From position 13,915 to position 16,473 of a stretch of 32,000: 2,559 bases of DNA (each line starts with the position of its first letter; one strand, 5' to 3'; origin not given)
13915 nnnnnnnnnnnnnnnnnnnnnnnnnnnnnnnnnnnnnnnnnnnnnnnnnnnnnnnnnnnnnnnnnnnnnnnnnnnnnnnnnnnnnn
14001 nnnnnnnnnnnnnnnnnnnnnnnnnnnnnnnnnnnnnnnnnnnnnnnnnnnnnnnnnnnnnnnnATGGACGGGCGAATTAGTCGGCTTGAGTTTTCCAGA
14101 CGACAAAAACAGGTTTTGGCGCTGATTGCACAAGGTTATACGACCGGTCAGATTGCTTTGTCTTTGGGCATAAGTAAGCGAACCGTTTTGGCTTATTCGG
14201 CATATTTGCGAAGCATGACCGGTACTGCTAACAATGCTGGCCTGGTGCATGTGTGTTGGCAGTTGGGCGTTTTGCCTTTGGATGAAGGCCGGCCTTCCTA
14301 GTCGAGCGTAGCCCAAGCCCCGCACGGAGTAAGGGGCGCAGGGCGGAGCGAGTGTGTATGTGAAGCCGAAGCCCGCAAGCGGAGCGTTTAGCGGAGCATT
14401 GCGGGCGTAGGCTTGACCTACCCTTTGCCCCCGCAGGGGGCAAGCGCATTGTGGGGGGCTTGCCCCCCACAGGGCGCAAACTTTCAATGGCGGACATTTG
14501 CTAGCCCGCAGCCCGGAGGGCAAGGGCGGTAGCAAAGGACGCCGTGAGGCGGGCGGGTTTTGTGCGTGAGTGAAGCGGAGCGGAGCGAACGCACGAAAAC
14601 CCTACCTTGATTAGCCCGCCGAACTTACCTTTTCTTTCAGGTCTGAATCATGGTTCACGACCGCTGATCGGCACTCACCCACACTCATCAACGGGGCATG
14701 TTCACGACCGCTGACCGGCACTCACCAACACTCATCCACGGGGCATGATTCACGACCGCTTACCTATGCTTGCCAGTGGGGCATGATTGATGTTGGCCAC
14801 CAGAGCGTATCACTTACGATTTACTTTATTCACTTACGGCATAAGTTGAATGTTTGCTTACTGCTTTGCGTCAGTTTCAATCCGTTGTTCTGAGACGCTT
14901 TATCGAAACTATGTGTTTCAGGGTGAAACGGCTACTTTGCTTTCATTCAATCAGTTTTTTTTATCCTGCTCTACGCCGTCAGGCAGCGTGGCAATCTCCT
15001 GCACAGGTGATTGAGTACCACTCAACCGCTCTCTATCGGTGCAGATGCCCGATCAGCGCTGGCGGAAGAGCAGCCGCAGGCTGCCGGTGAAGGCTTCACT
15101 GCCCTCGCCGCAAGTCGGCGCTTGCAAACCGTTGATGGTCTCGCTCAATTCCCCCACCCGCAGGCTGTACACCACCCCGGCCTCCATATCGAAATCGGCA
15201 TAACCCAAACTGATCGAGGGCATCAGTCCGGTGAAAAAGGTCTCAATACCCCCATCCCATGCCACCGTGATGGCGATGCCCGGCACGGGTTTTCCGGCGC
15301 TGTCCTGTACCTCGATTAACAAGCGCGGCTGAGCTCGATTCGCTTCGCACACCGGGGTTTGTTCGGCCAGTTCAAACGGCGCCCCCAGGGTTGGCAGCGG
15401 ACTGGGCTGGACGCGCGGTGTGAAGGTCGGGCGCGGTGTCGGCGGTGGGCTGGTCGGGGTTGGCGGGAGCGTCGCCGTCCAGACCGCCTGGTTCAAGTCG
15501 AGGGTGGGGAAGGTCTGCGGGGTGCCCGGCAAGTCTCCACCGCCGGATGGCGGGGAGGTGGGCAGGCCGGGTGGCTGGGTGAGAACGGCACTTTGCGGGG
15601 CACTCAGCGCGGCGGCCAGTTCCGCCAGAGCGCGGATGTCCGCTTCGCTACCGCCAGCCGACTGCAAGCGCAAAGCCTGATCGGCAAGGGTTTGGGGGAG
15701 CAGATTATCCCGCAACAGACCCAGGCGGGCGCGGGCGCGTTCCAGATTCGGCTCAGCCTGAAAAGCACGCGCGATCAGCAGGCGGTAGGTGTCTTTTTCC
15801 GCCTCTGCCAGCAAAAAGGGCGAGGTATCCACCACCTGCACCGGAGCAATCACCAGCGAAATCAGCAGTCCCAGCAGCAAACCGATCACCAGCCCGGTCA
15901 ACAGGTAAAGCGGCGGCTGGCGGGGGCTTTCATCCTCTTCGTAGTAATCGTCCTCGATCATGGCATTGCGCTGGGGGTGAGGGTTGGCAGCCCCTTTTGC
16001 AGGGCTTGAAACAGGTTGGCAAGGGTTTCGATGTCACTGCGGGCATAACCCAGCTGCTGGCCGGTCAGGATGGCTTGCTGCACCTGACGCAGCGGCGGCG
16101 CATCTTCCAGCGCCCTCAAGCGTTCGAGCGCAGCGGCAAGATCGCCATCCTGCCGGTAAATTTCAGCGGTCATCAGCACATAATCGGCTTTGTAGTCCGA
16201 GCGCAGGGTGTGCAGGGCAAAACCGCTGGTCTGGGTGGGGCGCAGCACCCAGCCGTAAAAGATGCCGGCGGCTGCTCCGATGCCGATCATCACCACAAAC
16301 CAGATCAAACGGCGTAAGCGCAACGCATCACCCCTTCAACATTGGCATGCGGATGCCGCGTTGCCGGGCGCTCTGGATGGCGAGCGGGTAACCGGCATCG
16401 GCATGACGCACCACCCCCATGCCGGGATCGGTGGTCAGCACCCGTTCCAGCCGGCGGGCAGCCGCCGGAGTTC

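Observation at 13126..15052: Gene-poor 1.9-kb island: a low-GC two-gene cassette embedded in GC-rich hairpin arrays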

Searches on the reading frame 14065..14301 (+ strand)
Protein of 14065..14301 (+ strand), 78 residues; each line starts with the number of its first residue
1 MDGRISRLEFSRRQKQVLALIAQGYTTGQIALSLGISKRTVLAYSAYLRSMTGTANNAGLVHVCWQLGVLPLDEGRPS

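Call 8: search_protein_families(library=pfam, proteins=[window:14065-14301:+], max_evalue=0.1)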
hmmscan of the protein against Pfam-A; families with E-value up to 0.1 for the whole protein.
window:14065-14301:+ (78 aa): 11 families
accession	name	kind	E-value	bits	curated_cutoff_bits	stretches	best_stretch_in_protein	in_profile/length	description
PF00196.25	GerE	-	2e-11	43.8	23.5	1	10-62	3-55/57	Bacterial regulatory proteins, luxR family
PF02796.21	HTH_7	-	1.1e-05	26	23.8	1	12-42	8-39/45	Helix-turn-helix domain of resolvase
PF13384.12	HTH_23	-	4e-05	23.7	24.6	1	12-41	5-34/50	Homeodomain-like domain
PF08281.18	Sigma70_r4_2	-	0.00038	20.5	25.7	1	12-41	13-43/54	Sigma-70, region 4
PF13551.12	HTH_29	-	0.00048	20.6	28.1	1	15-41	2-29/64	Winged helix-turn helix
PF06056.18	Terminase_5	-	0.0075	16.6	20.3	1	20-44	9-33/58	Putative ATPase subunit of terminase (gpP-like)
PF24409.1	wHTH-PRTase_assc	-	0.019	15.4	27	1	16-51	2-38/83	wHTH-PRTase associated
PF08279.18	HTH_11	-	0.025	14.9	25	1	13-50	1-41/55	HTH domain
PF04545.22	Sigma70_r4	-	0.029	14.3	24.1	1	11-41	6-37/50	Sigma-70, region 4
PF07638.17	Sigma70_ECF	-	0.061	13.6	21.1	1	11-52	137-179/185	ECF sigma factor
PF13518.12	HTH_28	-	0.079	13.5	25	0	15-41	3-29/52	Helix-turn-helix domain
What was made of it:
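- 14065..14301 (+): orfB: 78-aa stand-alone LuxR/GerE-type HTH, overlapping orfA by 17 nt. It is the likely repressor that binds the boxes. GerE E = 2e-11 (call 8).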

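Call 12: find_encoding_contigs(protein=window:14065-14301:+, flank=10000, max_places=10)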
Protein window:14065-14301:+ (78 aa): 2 contigs read that carry it; 1 place shown.
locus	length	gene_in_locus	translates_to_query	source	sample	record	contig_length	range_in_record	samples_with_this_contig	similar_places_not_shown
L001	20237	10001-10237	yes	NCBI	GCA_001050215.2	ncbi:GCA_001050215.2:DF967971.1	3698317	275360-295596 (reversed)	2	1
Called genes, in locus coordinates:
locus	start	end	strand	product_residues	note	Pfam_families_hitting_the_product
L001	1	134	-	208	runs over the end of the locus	PF12535:Nudix_N, PF00293:NUDIX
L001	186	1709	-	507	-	PF00488:MutS_V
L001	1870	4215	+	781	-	PF01326:PPDK_N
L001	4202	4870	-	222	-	PF02308:MgtC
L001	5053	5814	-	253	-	PF12679:ABC2_membrane_2, PF10920:DUF2705, PF12698:ABC2_membrane_3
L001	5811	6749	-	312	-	PF00005:ABC_tran, PF13304:AAA_21 (weak), PF13732:DrrA1-3_C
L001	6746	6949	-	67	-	PF13396:PLDc_N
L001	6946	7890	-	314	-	PF01145:Band_7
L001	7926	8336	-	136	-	PF00392:GntR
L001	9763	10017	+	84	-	-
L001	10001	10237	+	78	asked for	PF02796:HTH_7 (weak), PF00196:GerE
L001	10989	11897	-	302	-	-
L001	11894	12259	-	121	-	-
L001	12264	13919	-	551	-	PF17391:Urocanase_N, PF01175:Urocanase, PF17392:Urocanase_C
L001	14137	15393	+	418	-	PF04282:DUF438, PF08448:PAS_4 (faint), PF01814:Hemerythrin, PF13596:PAS_10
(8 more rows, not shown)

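Call 20: find_homologous_proteins(query=window:14065-14301:+, max_evalue=0.001)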
Query window:14065-14301:+ (78 aa): 4 proteins with E <= 0.001 among 6 candidates.
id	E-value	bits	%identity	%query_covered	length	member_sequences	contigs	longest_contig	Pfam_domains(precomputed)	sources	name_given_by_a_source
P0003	8.6e-40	151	92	100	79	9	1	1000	PF13384.13,PF02796.22,PF00196.26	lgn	-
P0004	5.0e-34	133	85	94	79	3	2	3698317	PF13384.13,PF02796.22,PF00196.26,PF08281.19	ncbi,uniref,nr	ncbi:response regulator [Bellilinea caldifistulae]|uniref:HTH luxR-type domain-containing protein n=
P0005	2.6e-31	125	79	96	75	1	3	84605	PF13384.13,PF02796.22,PF00196.26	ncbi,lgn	ncbi:MAG: helix-turn-helix transcriptional regulator [Chloroflexota bacterium]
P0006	4.2e-23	99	64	97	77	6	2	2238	PF00196.26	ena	-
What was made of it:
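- The host is B. caldifistulae, contig DF967971.1 (calls 12, 20).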

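Call 23: find_encoding_contigs(protein=P0004, flank=10000)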
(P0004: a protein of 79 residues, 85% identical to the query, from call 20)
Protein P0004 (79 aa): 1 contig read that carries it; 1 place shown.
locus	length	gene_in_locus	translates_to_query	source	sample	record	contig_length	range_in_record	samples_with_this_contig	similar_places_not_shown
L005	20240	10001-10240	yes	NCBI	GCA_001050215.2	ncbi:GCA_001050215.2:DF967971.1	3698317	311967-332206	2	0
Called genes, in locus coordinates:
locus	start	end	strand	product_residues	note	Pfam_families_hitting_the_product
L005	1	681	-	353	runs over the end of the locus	PF13378:MR_MLE_C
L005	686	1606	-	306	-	PF16745:RsgA_N, PF03193:RsgA_GTPase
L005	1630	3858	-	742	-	PF05223:MecA_N, PF03717:PBP_dimer, PF00905:Transpeptidase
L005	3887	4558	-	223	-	PF02545:Maf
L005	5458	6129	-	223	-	PF00072:Response_reg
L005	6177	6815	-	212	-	PF01966:HD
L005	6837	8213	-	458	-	PF07969:Amidohydro_3, PF01979:Amidohydro_1, PF07969:Amidohydro_3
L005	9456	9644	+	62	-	-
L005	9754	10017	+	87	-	-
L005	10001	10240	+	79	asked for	PF00196:GerE, PF02796:HTH_7 (weak), PF08281:Sigma70_r4_2 (weak), PF13384:HTH_23 (weak)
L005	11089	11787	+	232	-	PF00188:CAP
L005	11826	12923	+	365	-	PF01555:N6_N4_Mtase, PF18755:RAMA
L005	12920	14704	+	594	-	PF08439:Peptidase_M3_N, PF01432:Peptidase_M3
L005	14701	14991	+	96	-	PF01541:GIY-YIG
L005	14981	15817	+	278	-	-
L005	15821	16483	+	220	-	PF01712:dNK, PF02223:Thymidylate_kin, PF13238:AAA_18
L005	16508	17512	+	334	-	-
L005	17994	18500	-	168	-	PF14376:Haem_bd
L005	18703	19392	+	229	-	-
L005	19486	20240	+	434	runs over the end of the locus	PF07690:MFS_1, PF03092:BT1 (weak), PF03209:PUCC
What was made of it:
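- On Non-autonomous transposon / mobile insertion cassette: Two copies in one contig (call 23).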

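Call 24: find_encoding_contigs(protein=P0005, flank=10000)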
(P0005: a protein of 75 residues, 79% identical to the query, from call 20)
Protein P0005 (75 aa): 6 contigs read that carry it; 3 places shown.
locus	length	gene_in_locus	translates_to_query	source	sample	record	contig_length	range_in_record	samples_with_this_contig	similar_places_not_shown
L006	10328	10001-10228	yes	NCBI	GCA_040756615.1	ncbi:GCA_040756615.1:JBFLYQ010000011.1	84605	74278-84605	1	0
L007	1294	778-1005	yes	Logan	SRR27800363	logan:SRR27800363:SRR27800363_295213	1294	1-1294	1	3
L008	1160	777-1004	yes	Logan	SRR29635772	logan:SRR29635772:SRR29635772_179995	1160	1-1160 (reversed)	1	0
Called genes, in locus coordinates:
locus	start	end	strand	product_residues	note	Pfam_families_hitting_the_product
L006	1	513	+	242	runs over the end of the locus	-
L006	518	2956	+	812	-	PF18019:Cas3_HD, PF00270:DEAD, PF00271:Helicase_C, PF22590:Cas3-like_C_2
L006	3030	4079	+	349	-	PF01867:Cas_Cas1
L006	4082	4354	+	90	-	PF09827:CRISPR_Cas2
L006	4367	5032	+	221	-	PF12705:PDDEXK_1, PF01930:Cas_Cas4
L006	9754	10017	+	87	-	-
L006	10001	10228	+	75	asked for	PF00196:GerE, PF02796:HTH_7 (weak), PF13384:HTH_23 (weak)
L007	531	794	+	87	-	-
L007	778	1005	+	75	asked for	PF00196:GerE, PF02796:HTH_7 (weak), PF13384:HTH_23 (weak)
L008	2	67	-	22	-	?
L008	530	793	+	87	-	-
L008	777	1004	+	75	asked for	PF00196:GerE, PF02796:HTH_7 (weak), PF13384:HTH_23 (weak)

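Call 25: find_encoding_contigs(protein=P0006, flank=10000)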
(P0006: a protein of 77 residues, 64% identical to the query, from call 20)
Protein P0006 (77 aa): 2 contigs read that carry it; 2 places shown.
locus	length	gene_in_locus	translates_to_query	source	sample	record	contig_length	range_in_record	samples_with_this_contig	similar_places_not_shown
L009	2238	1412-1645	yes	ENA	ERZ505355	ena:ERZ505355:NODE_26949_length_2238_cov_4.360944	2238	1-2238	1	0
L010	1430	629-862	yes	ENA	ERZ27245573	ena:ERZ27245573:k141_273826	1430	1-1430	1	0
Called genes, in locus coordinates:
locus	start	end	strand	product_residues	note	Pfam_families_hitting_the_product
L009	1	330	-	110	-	?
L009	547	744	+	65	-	PF01783:Ribosomal_L32p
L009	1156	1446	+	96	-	-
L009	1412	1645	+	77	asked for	PF00196:GerE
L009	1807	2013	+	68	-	-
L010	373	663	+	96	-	-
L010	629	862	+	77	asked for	PF00196:GerE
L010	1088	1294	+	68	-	-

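Call 26: find_encoding_contigs(protein=P0003, flank=10000)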
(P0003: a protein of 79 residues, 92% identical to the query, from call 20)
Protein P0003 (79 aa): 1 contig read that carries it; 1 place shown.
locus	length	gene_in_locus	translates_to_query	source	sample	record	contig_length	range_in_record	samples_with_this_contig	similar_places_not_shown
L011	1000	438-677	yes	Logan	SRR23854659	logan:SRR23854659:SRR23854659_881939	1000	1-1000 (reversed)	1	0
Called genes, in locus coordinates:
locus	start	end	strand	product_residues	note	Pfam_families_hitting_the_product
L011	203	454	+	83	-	-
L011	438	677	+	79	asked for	PF02796:HTH_7 (weak), PF00196:GerE, PF13384:HTH_23 (weak)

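Call 64: search_protein_families(library=phrogs, proteins=[window:14065-14301:+], max_evalue=1)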
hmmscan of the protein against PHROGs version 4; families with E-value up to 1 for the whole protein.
window:14065-14301:+ (78 aa): 32 families (the best 25 are shown)
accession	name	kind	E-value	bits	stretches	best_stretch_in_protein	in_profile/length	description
phrog_3282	-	transcription regulation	7.7e-08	33.4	1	10-61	48-99/158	sigma factor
phrog_3855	-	DNA, RNA and nucleotide metabolism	1.9e-05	26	1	10-51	65-106/115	HTH DNA binding protein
phrog_4494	-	unknown function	0.0019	19.7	1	14-47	8-41/109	-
phrog_28434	-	unknown function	0.0021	19.5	1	10-48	8-46/98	-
phrog_645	-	DNA, RNA and nucleotide metabolism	0.0022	19.2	1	7-50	20-65/196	Rnase E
phrog_7067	-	head and packaging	0.0031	18.6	1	19-44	26-51/56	terminase small subunit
phrog_664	-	DNA, RNA and nucleotide metabolism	0.011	16.6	1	13-42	89-118/210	DNA binding protein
phrog_27555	-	transcription regulation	0.011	16.3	1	9-64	131-188/203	transcriptional regulator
phrog_309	-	head and packaging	0.022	15.7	1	15-41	147-173/319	terminase small subunit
phrog_5751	-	head and packaging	0.022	14.7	1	3-43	64-102/548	terminase large subunit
phrog_20467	-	DNA, RNA and nucleotide metabolism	0.027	15.4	1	17-42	71-96/112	HNH endonuclease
phrog_323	-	transcription regulation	0.027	15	1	6-49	145-189/319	transcriptional regulator, D5-like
phrog_6831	-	transcription regulation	0.038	15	1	14-41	8-35/68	transcriptional regulator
phrog_125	-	DNA, RNA and nucleotide metabolism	0.059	13.9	1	13-46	168-201/254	DNA invertase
phrog_10624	-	unknown function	0.067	13.7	1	11-44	13-46/165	-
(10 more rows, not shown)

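Call 65: search_protein_families(library=padloc, proteins=[window:14065-14301:+], max_evalue=1)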
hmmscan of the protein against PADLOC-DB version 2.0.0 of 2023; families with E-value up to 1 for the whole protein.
window:14065-14301:+ (78 aa): 5 families
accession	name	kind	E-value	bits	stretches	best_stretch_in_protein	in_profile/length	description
PDLC01855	CARF3--CARF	-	0.00036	18.3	1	10-45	218-253/288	-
PDLC01851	CARF3--CARF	-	0.01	13.2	1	10-41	210-241/279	-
PDLC01849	CARF3--CARF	-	0.037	11.7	1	8-52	134-179/197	-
PDLC01850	CARF3--CARF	-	0.045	11.6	1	9-51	142-186/209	-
PDLC01268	CasR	-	0.054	11.5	1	6-51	118-164/179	"CAS-I,CAS-II,CAS-III,CAS-IV,CAS-V,CAS-VI; associated_signaling"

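Call 66: search_protein_families(library=ncbifam, proteins=[window:14065-14301:+], max_evalue=1)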
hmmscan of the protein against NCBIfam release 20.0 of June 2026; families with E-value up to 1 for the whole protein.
window:14065-14301:+ (78 aa): 25 families
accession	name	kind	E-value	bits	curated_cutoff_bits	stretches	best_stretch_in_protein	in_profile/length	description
NF052366.1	photon_PedR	equivalog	1.3e-08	34.9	120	1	10-73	3-66/74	photosynthetic electron transport-dependent transcriptional regulator PedR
TIGR03541.1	reg_near_HchA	equivalog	3.9e-06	26.5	215.6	1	10-68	172-230/232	PA1136 family autoinducer-binding transcriptional regulator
NF052445.1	RespRegMctR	equivalog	1.4e-05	24.6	300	1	9-65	144-200/205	two-component system response regulator MctR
NF006900.1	PRK09390.1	equivalog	3.7e-05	23.3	255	1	9-63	142-196/203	response regulator FixJ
NF011896.0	PRK15369.1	equivalog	5e-05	23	242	1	11-69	151-209/211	two component system response regulator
NF007685.0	PRK10360.1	equivalog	0.00019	21.3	258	1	10-62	138-190/196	response regulator transcription factor UhpA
NF050132.1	TransRegAbsR2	equivalog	0.00019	20.3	850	1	9-52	530-575/582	LuxR family transcriptional regulator AbsR2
NF007561.1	PRK10188.1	equivalog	0.00035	20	350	1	7-45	177-215/240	quorum-sensing transcriptional regulator SdiA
NF047402.1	TransRegVisN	equivalog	0.00092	18.5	250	1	8-52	184-228/246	transcriptional regulator VisN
NF049902.1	FTL_1293_fam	exception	0.0082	16.3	170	1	14-49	12-47/150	FTL_1293 family small RNA FtrC-regulated protein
NF047785.1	respo_reg_MadR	equivalog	0.0092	15.3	300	1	8-68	147-207/209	MadR family response regulator transcription factor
NF003054.0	PRK03975.1-1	equivalog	0.012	15.6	239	1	11-47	38-74/171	putative transcriptional regulator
NF011940.0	PRK15411.1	equivalog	0.014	15.2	162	1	5-63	133-191/207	transcriptional regulator RcsA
NF007935.0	PRK10651.1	equivalog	0.018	14.2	250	1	10-42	156-188/216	two-component system response regulator NarL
NF003420.0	PRK04841.1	equivalog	0.023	12.7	537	1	9-43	838-872/903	HTH-type transcriptional regulator MalT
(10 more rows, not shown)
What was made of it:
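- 14065..14301 (+): The closest NCBIfam model is the small regulator PedR, 1.3e-8, below its cutoff (call 66).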

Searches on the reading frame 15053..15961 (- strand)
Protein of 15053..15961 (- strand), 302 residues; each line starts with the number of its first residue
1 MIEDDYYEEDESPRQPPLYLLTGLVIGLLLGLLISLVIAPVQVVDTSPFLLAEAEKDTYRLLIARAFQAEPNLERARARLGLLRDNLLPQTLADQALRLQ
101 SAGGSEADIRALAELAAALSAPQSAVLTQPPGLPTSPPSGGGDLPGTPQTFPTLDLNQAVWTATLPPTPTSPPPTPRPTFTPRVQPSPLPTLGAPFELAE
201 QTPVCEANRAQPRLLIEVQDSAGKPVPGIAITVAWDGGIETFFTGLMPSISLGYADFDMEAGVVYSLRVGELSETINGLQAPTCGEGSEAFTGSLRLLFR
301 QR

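Call 8: search_protein_families(library=pfam, proteins=[window:15053-15961:-], max_evalue=0.1)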
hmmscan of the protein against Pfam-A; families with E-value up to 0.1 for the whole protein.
window:15053-15961:- (302 aa): 1 family
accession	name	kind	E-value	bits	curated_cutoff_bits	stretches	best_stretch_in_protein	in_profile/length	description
PF19382.4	DUF5957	-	0.063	13.8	23.8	0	20-40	5-25/59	Family of unknown function (DUF5957)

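Call 49: find_homologous_proteins(query=window:15053-15961:-, max_evalue=1e-10)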
Query window:15053-15961:- (302 aa): 116 proteins with E <= 1e-10 among 8000 candidates.
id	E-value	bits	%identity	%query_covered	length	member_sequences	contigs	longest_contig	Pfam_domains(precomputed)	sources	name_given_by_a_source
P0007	1.2e-171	588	90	100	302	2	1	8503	-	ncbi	-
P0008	4.0e-171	586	90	100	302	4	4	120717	-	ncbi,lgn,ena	-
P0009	8.1e-171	585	89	96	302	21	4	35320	-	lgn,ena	-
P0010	8.8e-158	542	83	96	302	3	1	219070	-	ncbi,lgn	ncbi:MAG: hypothetical protein AB1522_10275 [Chloroflexota bacterium]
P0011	4.1e-157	540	84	100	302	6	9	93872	-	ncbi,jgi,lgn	jgi:hypothetical protein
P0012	1.2e-156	538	83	100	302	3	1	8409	-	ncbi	-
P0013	1.7e-122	426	68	96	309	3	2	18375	-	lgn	-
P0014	2.8e-120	419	71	100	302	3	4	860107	-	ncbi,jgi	ncbi:MAG: hypothetical protein ROW48_06260 [Bellilinea sp.]|jgi:hypothetical protein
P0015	5.0e-115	402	68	100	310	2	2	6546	-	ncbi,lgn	-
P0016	7.6e-100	352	61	100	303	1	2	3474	-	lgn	-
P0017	7.1e-93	329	57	100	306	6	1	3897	-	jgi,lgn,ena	-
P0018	1.5e-92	328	58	100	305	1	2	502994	-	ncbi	-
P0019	2.7e-85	304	56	100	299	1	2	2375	-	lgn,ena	-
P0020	8.4e-82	293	54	100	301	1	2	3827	-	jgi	jgi:hypothetical protein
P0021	2.0e-81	292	54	100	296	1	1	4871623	-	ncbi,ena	-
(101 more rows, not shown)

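Call 50: find_encoding_contigs(protein=P0008, flank=6000, max_places=3)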
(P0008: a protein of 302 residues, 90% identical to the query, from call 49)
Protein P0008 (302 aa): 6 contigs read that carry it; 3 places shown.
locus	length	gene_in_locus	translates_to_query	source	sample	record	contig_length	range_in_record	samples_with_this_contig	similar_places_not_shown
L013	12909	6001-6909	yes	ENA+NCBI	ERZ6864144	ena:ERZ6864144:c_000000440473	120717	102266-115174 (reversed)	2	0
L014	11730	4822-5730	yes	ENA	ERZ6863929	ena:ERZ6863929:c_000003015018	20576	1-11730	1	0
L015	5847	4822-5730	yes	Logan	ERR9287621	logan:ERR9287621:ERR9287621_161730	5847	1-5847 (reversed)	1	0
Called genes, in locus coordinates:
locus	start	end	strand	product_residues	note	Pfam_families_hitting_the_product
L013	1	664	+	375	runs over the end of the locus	PF00712:DNA_pol3_beta, PF02767:DNA_pol3_beta_2, PF02768:DNA_pol3_beta_3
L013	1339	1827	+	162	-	PF00571:CBS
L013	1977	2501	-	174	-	PF08984:DUF1858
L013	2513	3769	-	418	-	PF04282:DUF438, PF01814:Hemerythrin, PF13596:PAS_10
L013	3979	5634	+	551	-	PF17391:Urocanase_N, PF01175:Urocanase, PF17392:Urocanase_C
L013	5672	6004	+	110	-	-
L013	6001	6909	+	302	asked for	-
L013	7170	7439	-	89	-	-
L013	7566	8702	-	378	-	-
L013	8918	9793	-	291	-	PF04784:DUF547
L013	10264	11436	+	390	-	PF00291:PALP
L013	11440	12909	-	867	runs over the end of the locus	PF00082:Peptidase_S8, PF13620:CarboxypepD_reg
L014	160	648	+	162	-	PF00571:CBS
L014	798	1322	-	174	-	PF08984:DUF1858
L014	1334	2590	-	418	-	PF04282:DUF438, PF01814:Hemerythrin, PF13596:PAS_10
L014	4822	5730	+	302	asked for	-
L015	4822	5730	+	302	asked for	-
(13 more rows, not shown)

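Call 51: find_encoding_contigs(protein=P0011, flank=6000, max_places=3)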
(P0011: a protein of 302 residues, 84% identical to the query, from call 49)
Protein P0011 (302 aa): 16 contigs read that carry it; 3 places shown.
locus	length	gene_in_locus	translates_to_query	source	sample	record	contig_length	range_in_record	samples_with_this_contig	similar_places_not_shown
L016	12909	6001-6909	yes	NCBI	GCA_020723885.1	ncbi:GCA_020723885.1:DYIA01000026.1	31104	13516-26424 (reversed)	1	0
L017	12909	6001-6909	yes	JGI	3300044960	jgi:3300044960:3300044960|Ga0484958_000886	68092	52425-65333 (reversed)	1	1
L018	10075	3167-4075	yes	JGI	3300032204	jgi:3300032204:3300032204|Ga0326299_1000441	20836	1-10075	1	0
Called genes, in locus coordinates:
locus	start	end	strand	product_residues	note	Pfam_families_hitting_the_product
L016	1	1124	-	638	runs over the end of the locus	PF02730:AFOR_N, PF01314:AFOR_C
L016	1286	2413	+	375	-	PF00712:DNA_pol3_beta, PF02767:DNA_pol3_beta_2, PF02768:DNA_pol3_beta_3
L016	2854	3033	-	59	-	-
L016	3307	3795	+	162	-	PF00571:CBS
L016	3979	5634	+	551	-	PF17391:Urocanase_N, PF01175:Urocanase, PF17392:Urocanase_C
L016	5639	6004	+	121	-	-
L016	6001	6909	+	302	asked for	-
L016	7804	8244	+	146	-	PF00392:GntR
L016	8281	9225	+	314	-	PF01145:Band_7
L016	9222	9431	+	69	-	PF13396:PLDc_N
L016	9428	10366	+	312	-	PF00005:ABC_tran, PF13304:AAA_21 (weak), PF13732:DrrA1-3_C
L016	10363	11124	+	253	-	PF01061:ABC2_membrane, PF12679:ABC2_membrane_2, PF10920:DUF2705, PF12698:ABC2_membrane_3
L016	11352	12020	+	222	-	PF02308:MgtC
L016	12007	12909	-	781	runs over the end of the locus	PF01326:PPDK_N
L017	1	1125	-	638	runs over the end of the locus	PF02730:AFOR_N, PF01314:AFOR_C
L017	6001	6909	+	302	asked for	-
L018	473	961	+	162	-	PF00571:CBS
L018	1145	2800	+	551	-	PF17391:Urocanase_N, PF01175:Urocanase, PF17392:Urocanase_C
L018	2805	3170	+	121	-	-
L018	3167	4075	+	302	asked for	-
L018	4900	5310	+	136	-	PF00392:GntR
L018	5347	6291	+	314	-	PF01145:Band_7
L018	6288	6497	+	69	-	PF13396:PLDc_N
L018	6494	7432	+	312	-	PF00005:ABC_tran, PF13304:AAA_21 (weak), PF13732:DrrA1-3_C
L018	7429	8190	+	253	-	PF01061:ABC2_membrane, PF12679:ABC2_membrane_2, PF10920:DUF2705, PF12698:ABC2_membrane_3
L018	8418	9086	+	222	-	PF02308:MgtC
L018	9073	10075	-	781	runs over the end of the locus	PF01326:PPDK_N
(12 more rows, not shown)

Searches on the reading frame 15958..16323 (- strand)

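Call 8: search_protein_families(library=pfam, proteins=[window:15958-16323:-], max_evalue=0.1)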
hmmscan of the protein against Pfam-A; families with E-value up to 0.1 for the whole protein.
window:15958-16323:- (121 aa): 2 families
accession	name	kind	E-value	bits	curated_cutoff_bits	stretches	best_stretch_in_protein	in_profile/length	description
PF01612.26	DNA_pol_A_exo1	-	0.0097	16.2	23.6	1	82-112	142-172/173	3'-5' exonuclease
PF24203.1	Phage_ProQ_C_like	-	0.084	14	27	1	32-78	45-89/112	Phage ProQ C-terminal-like domain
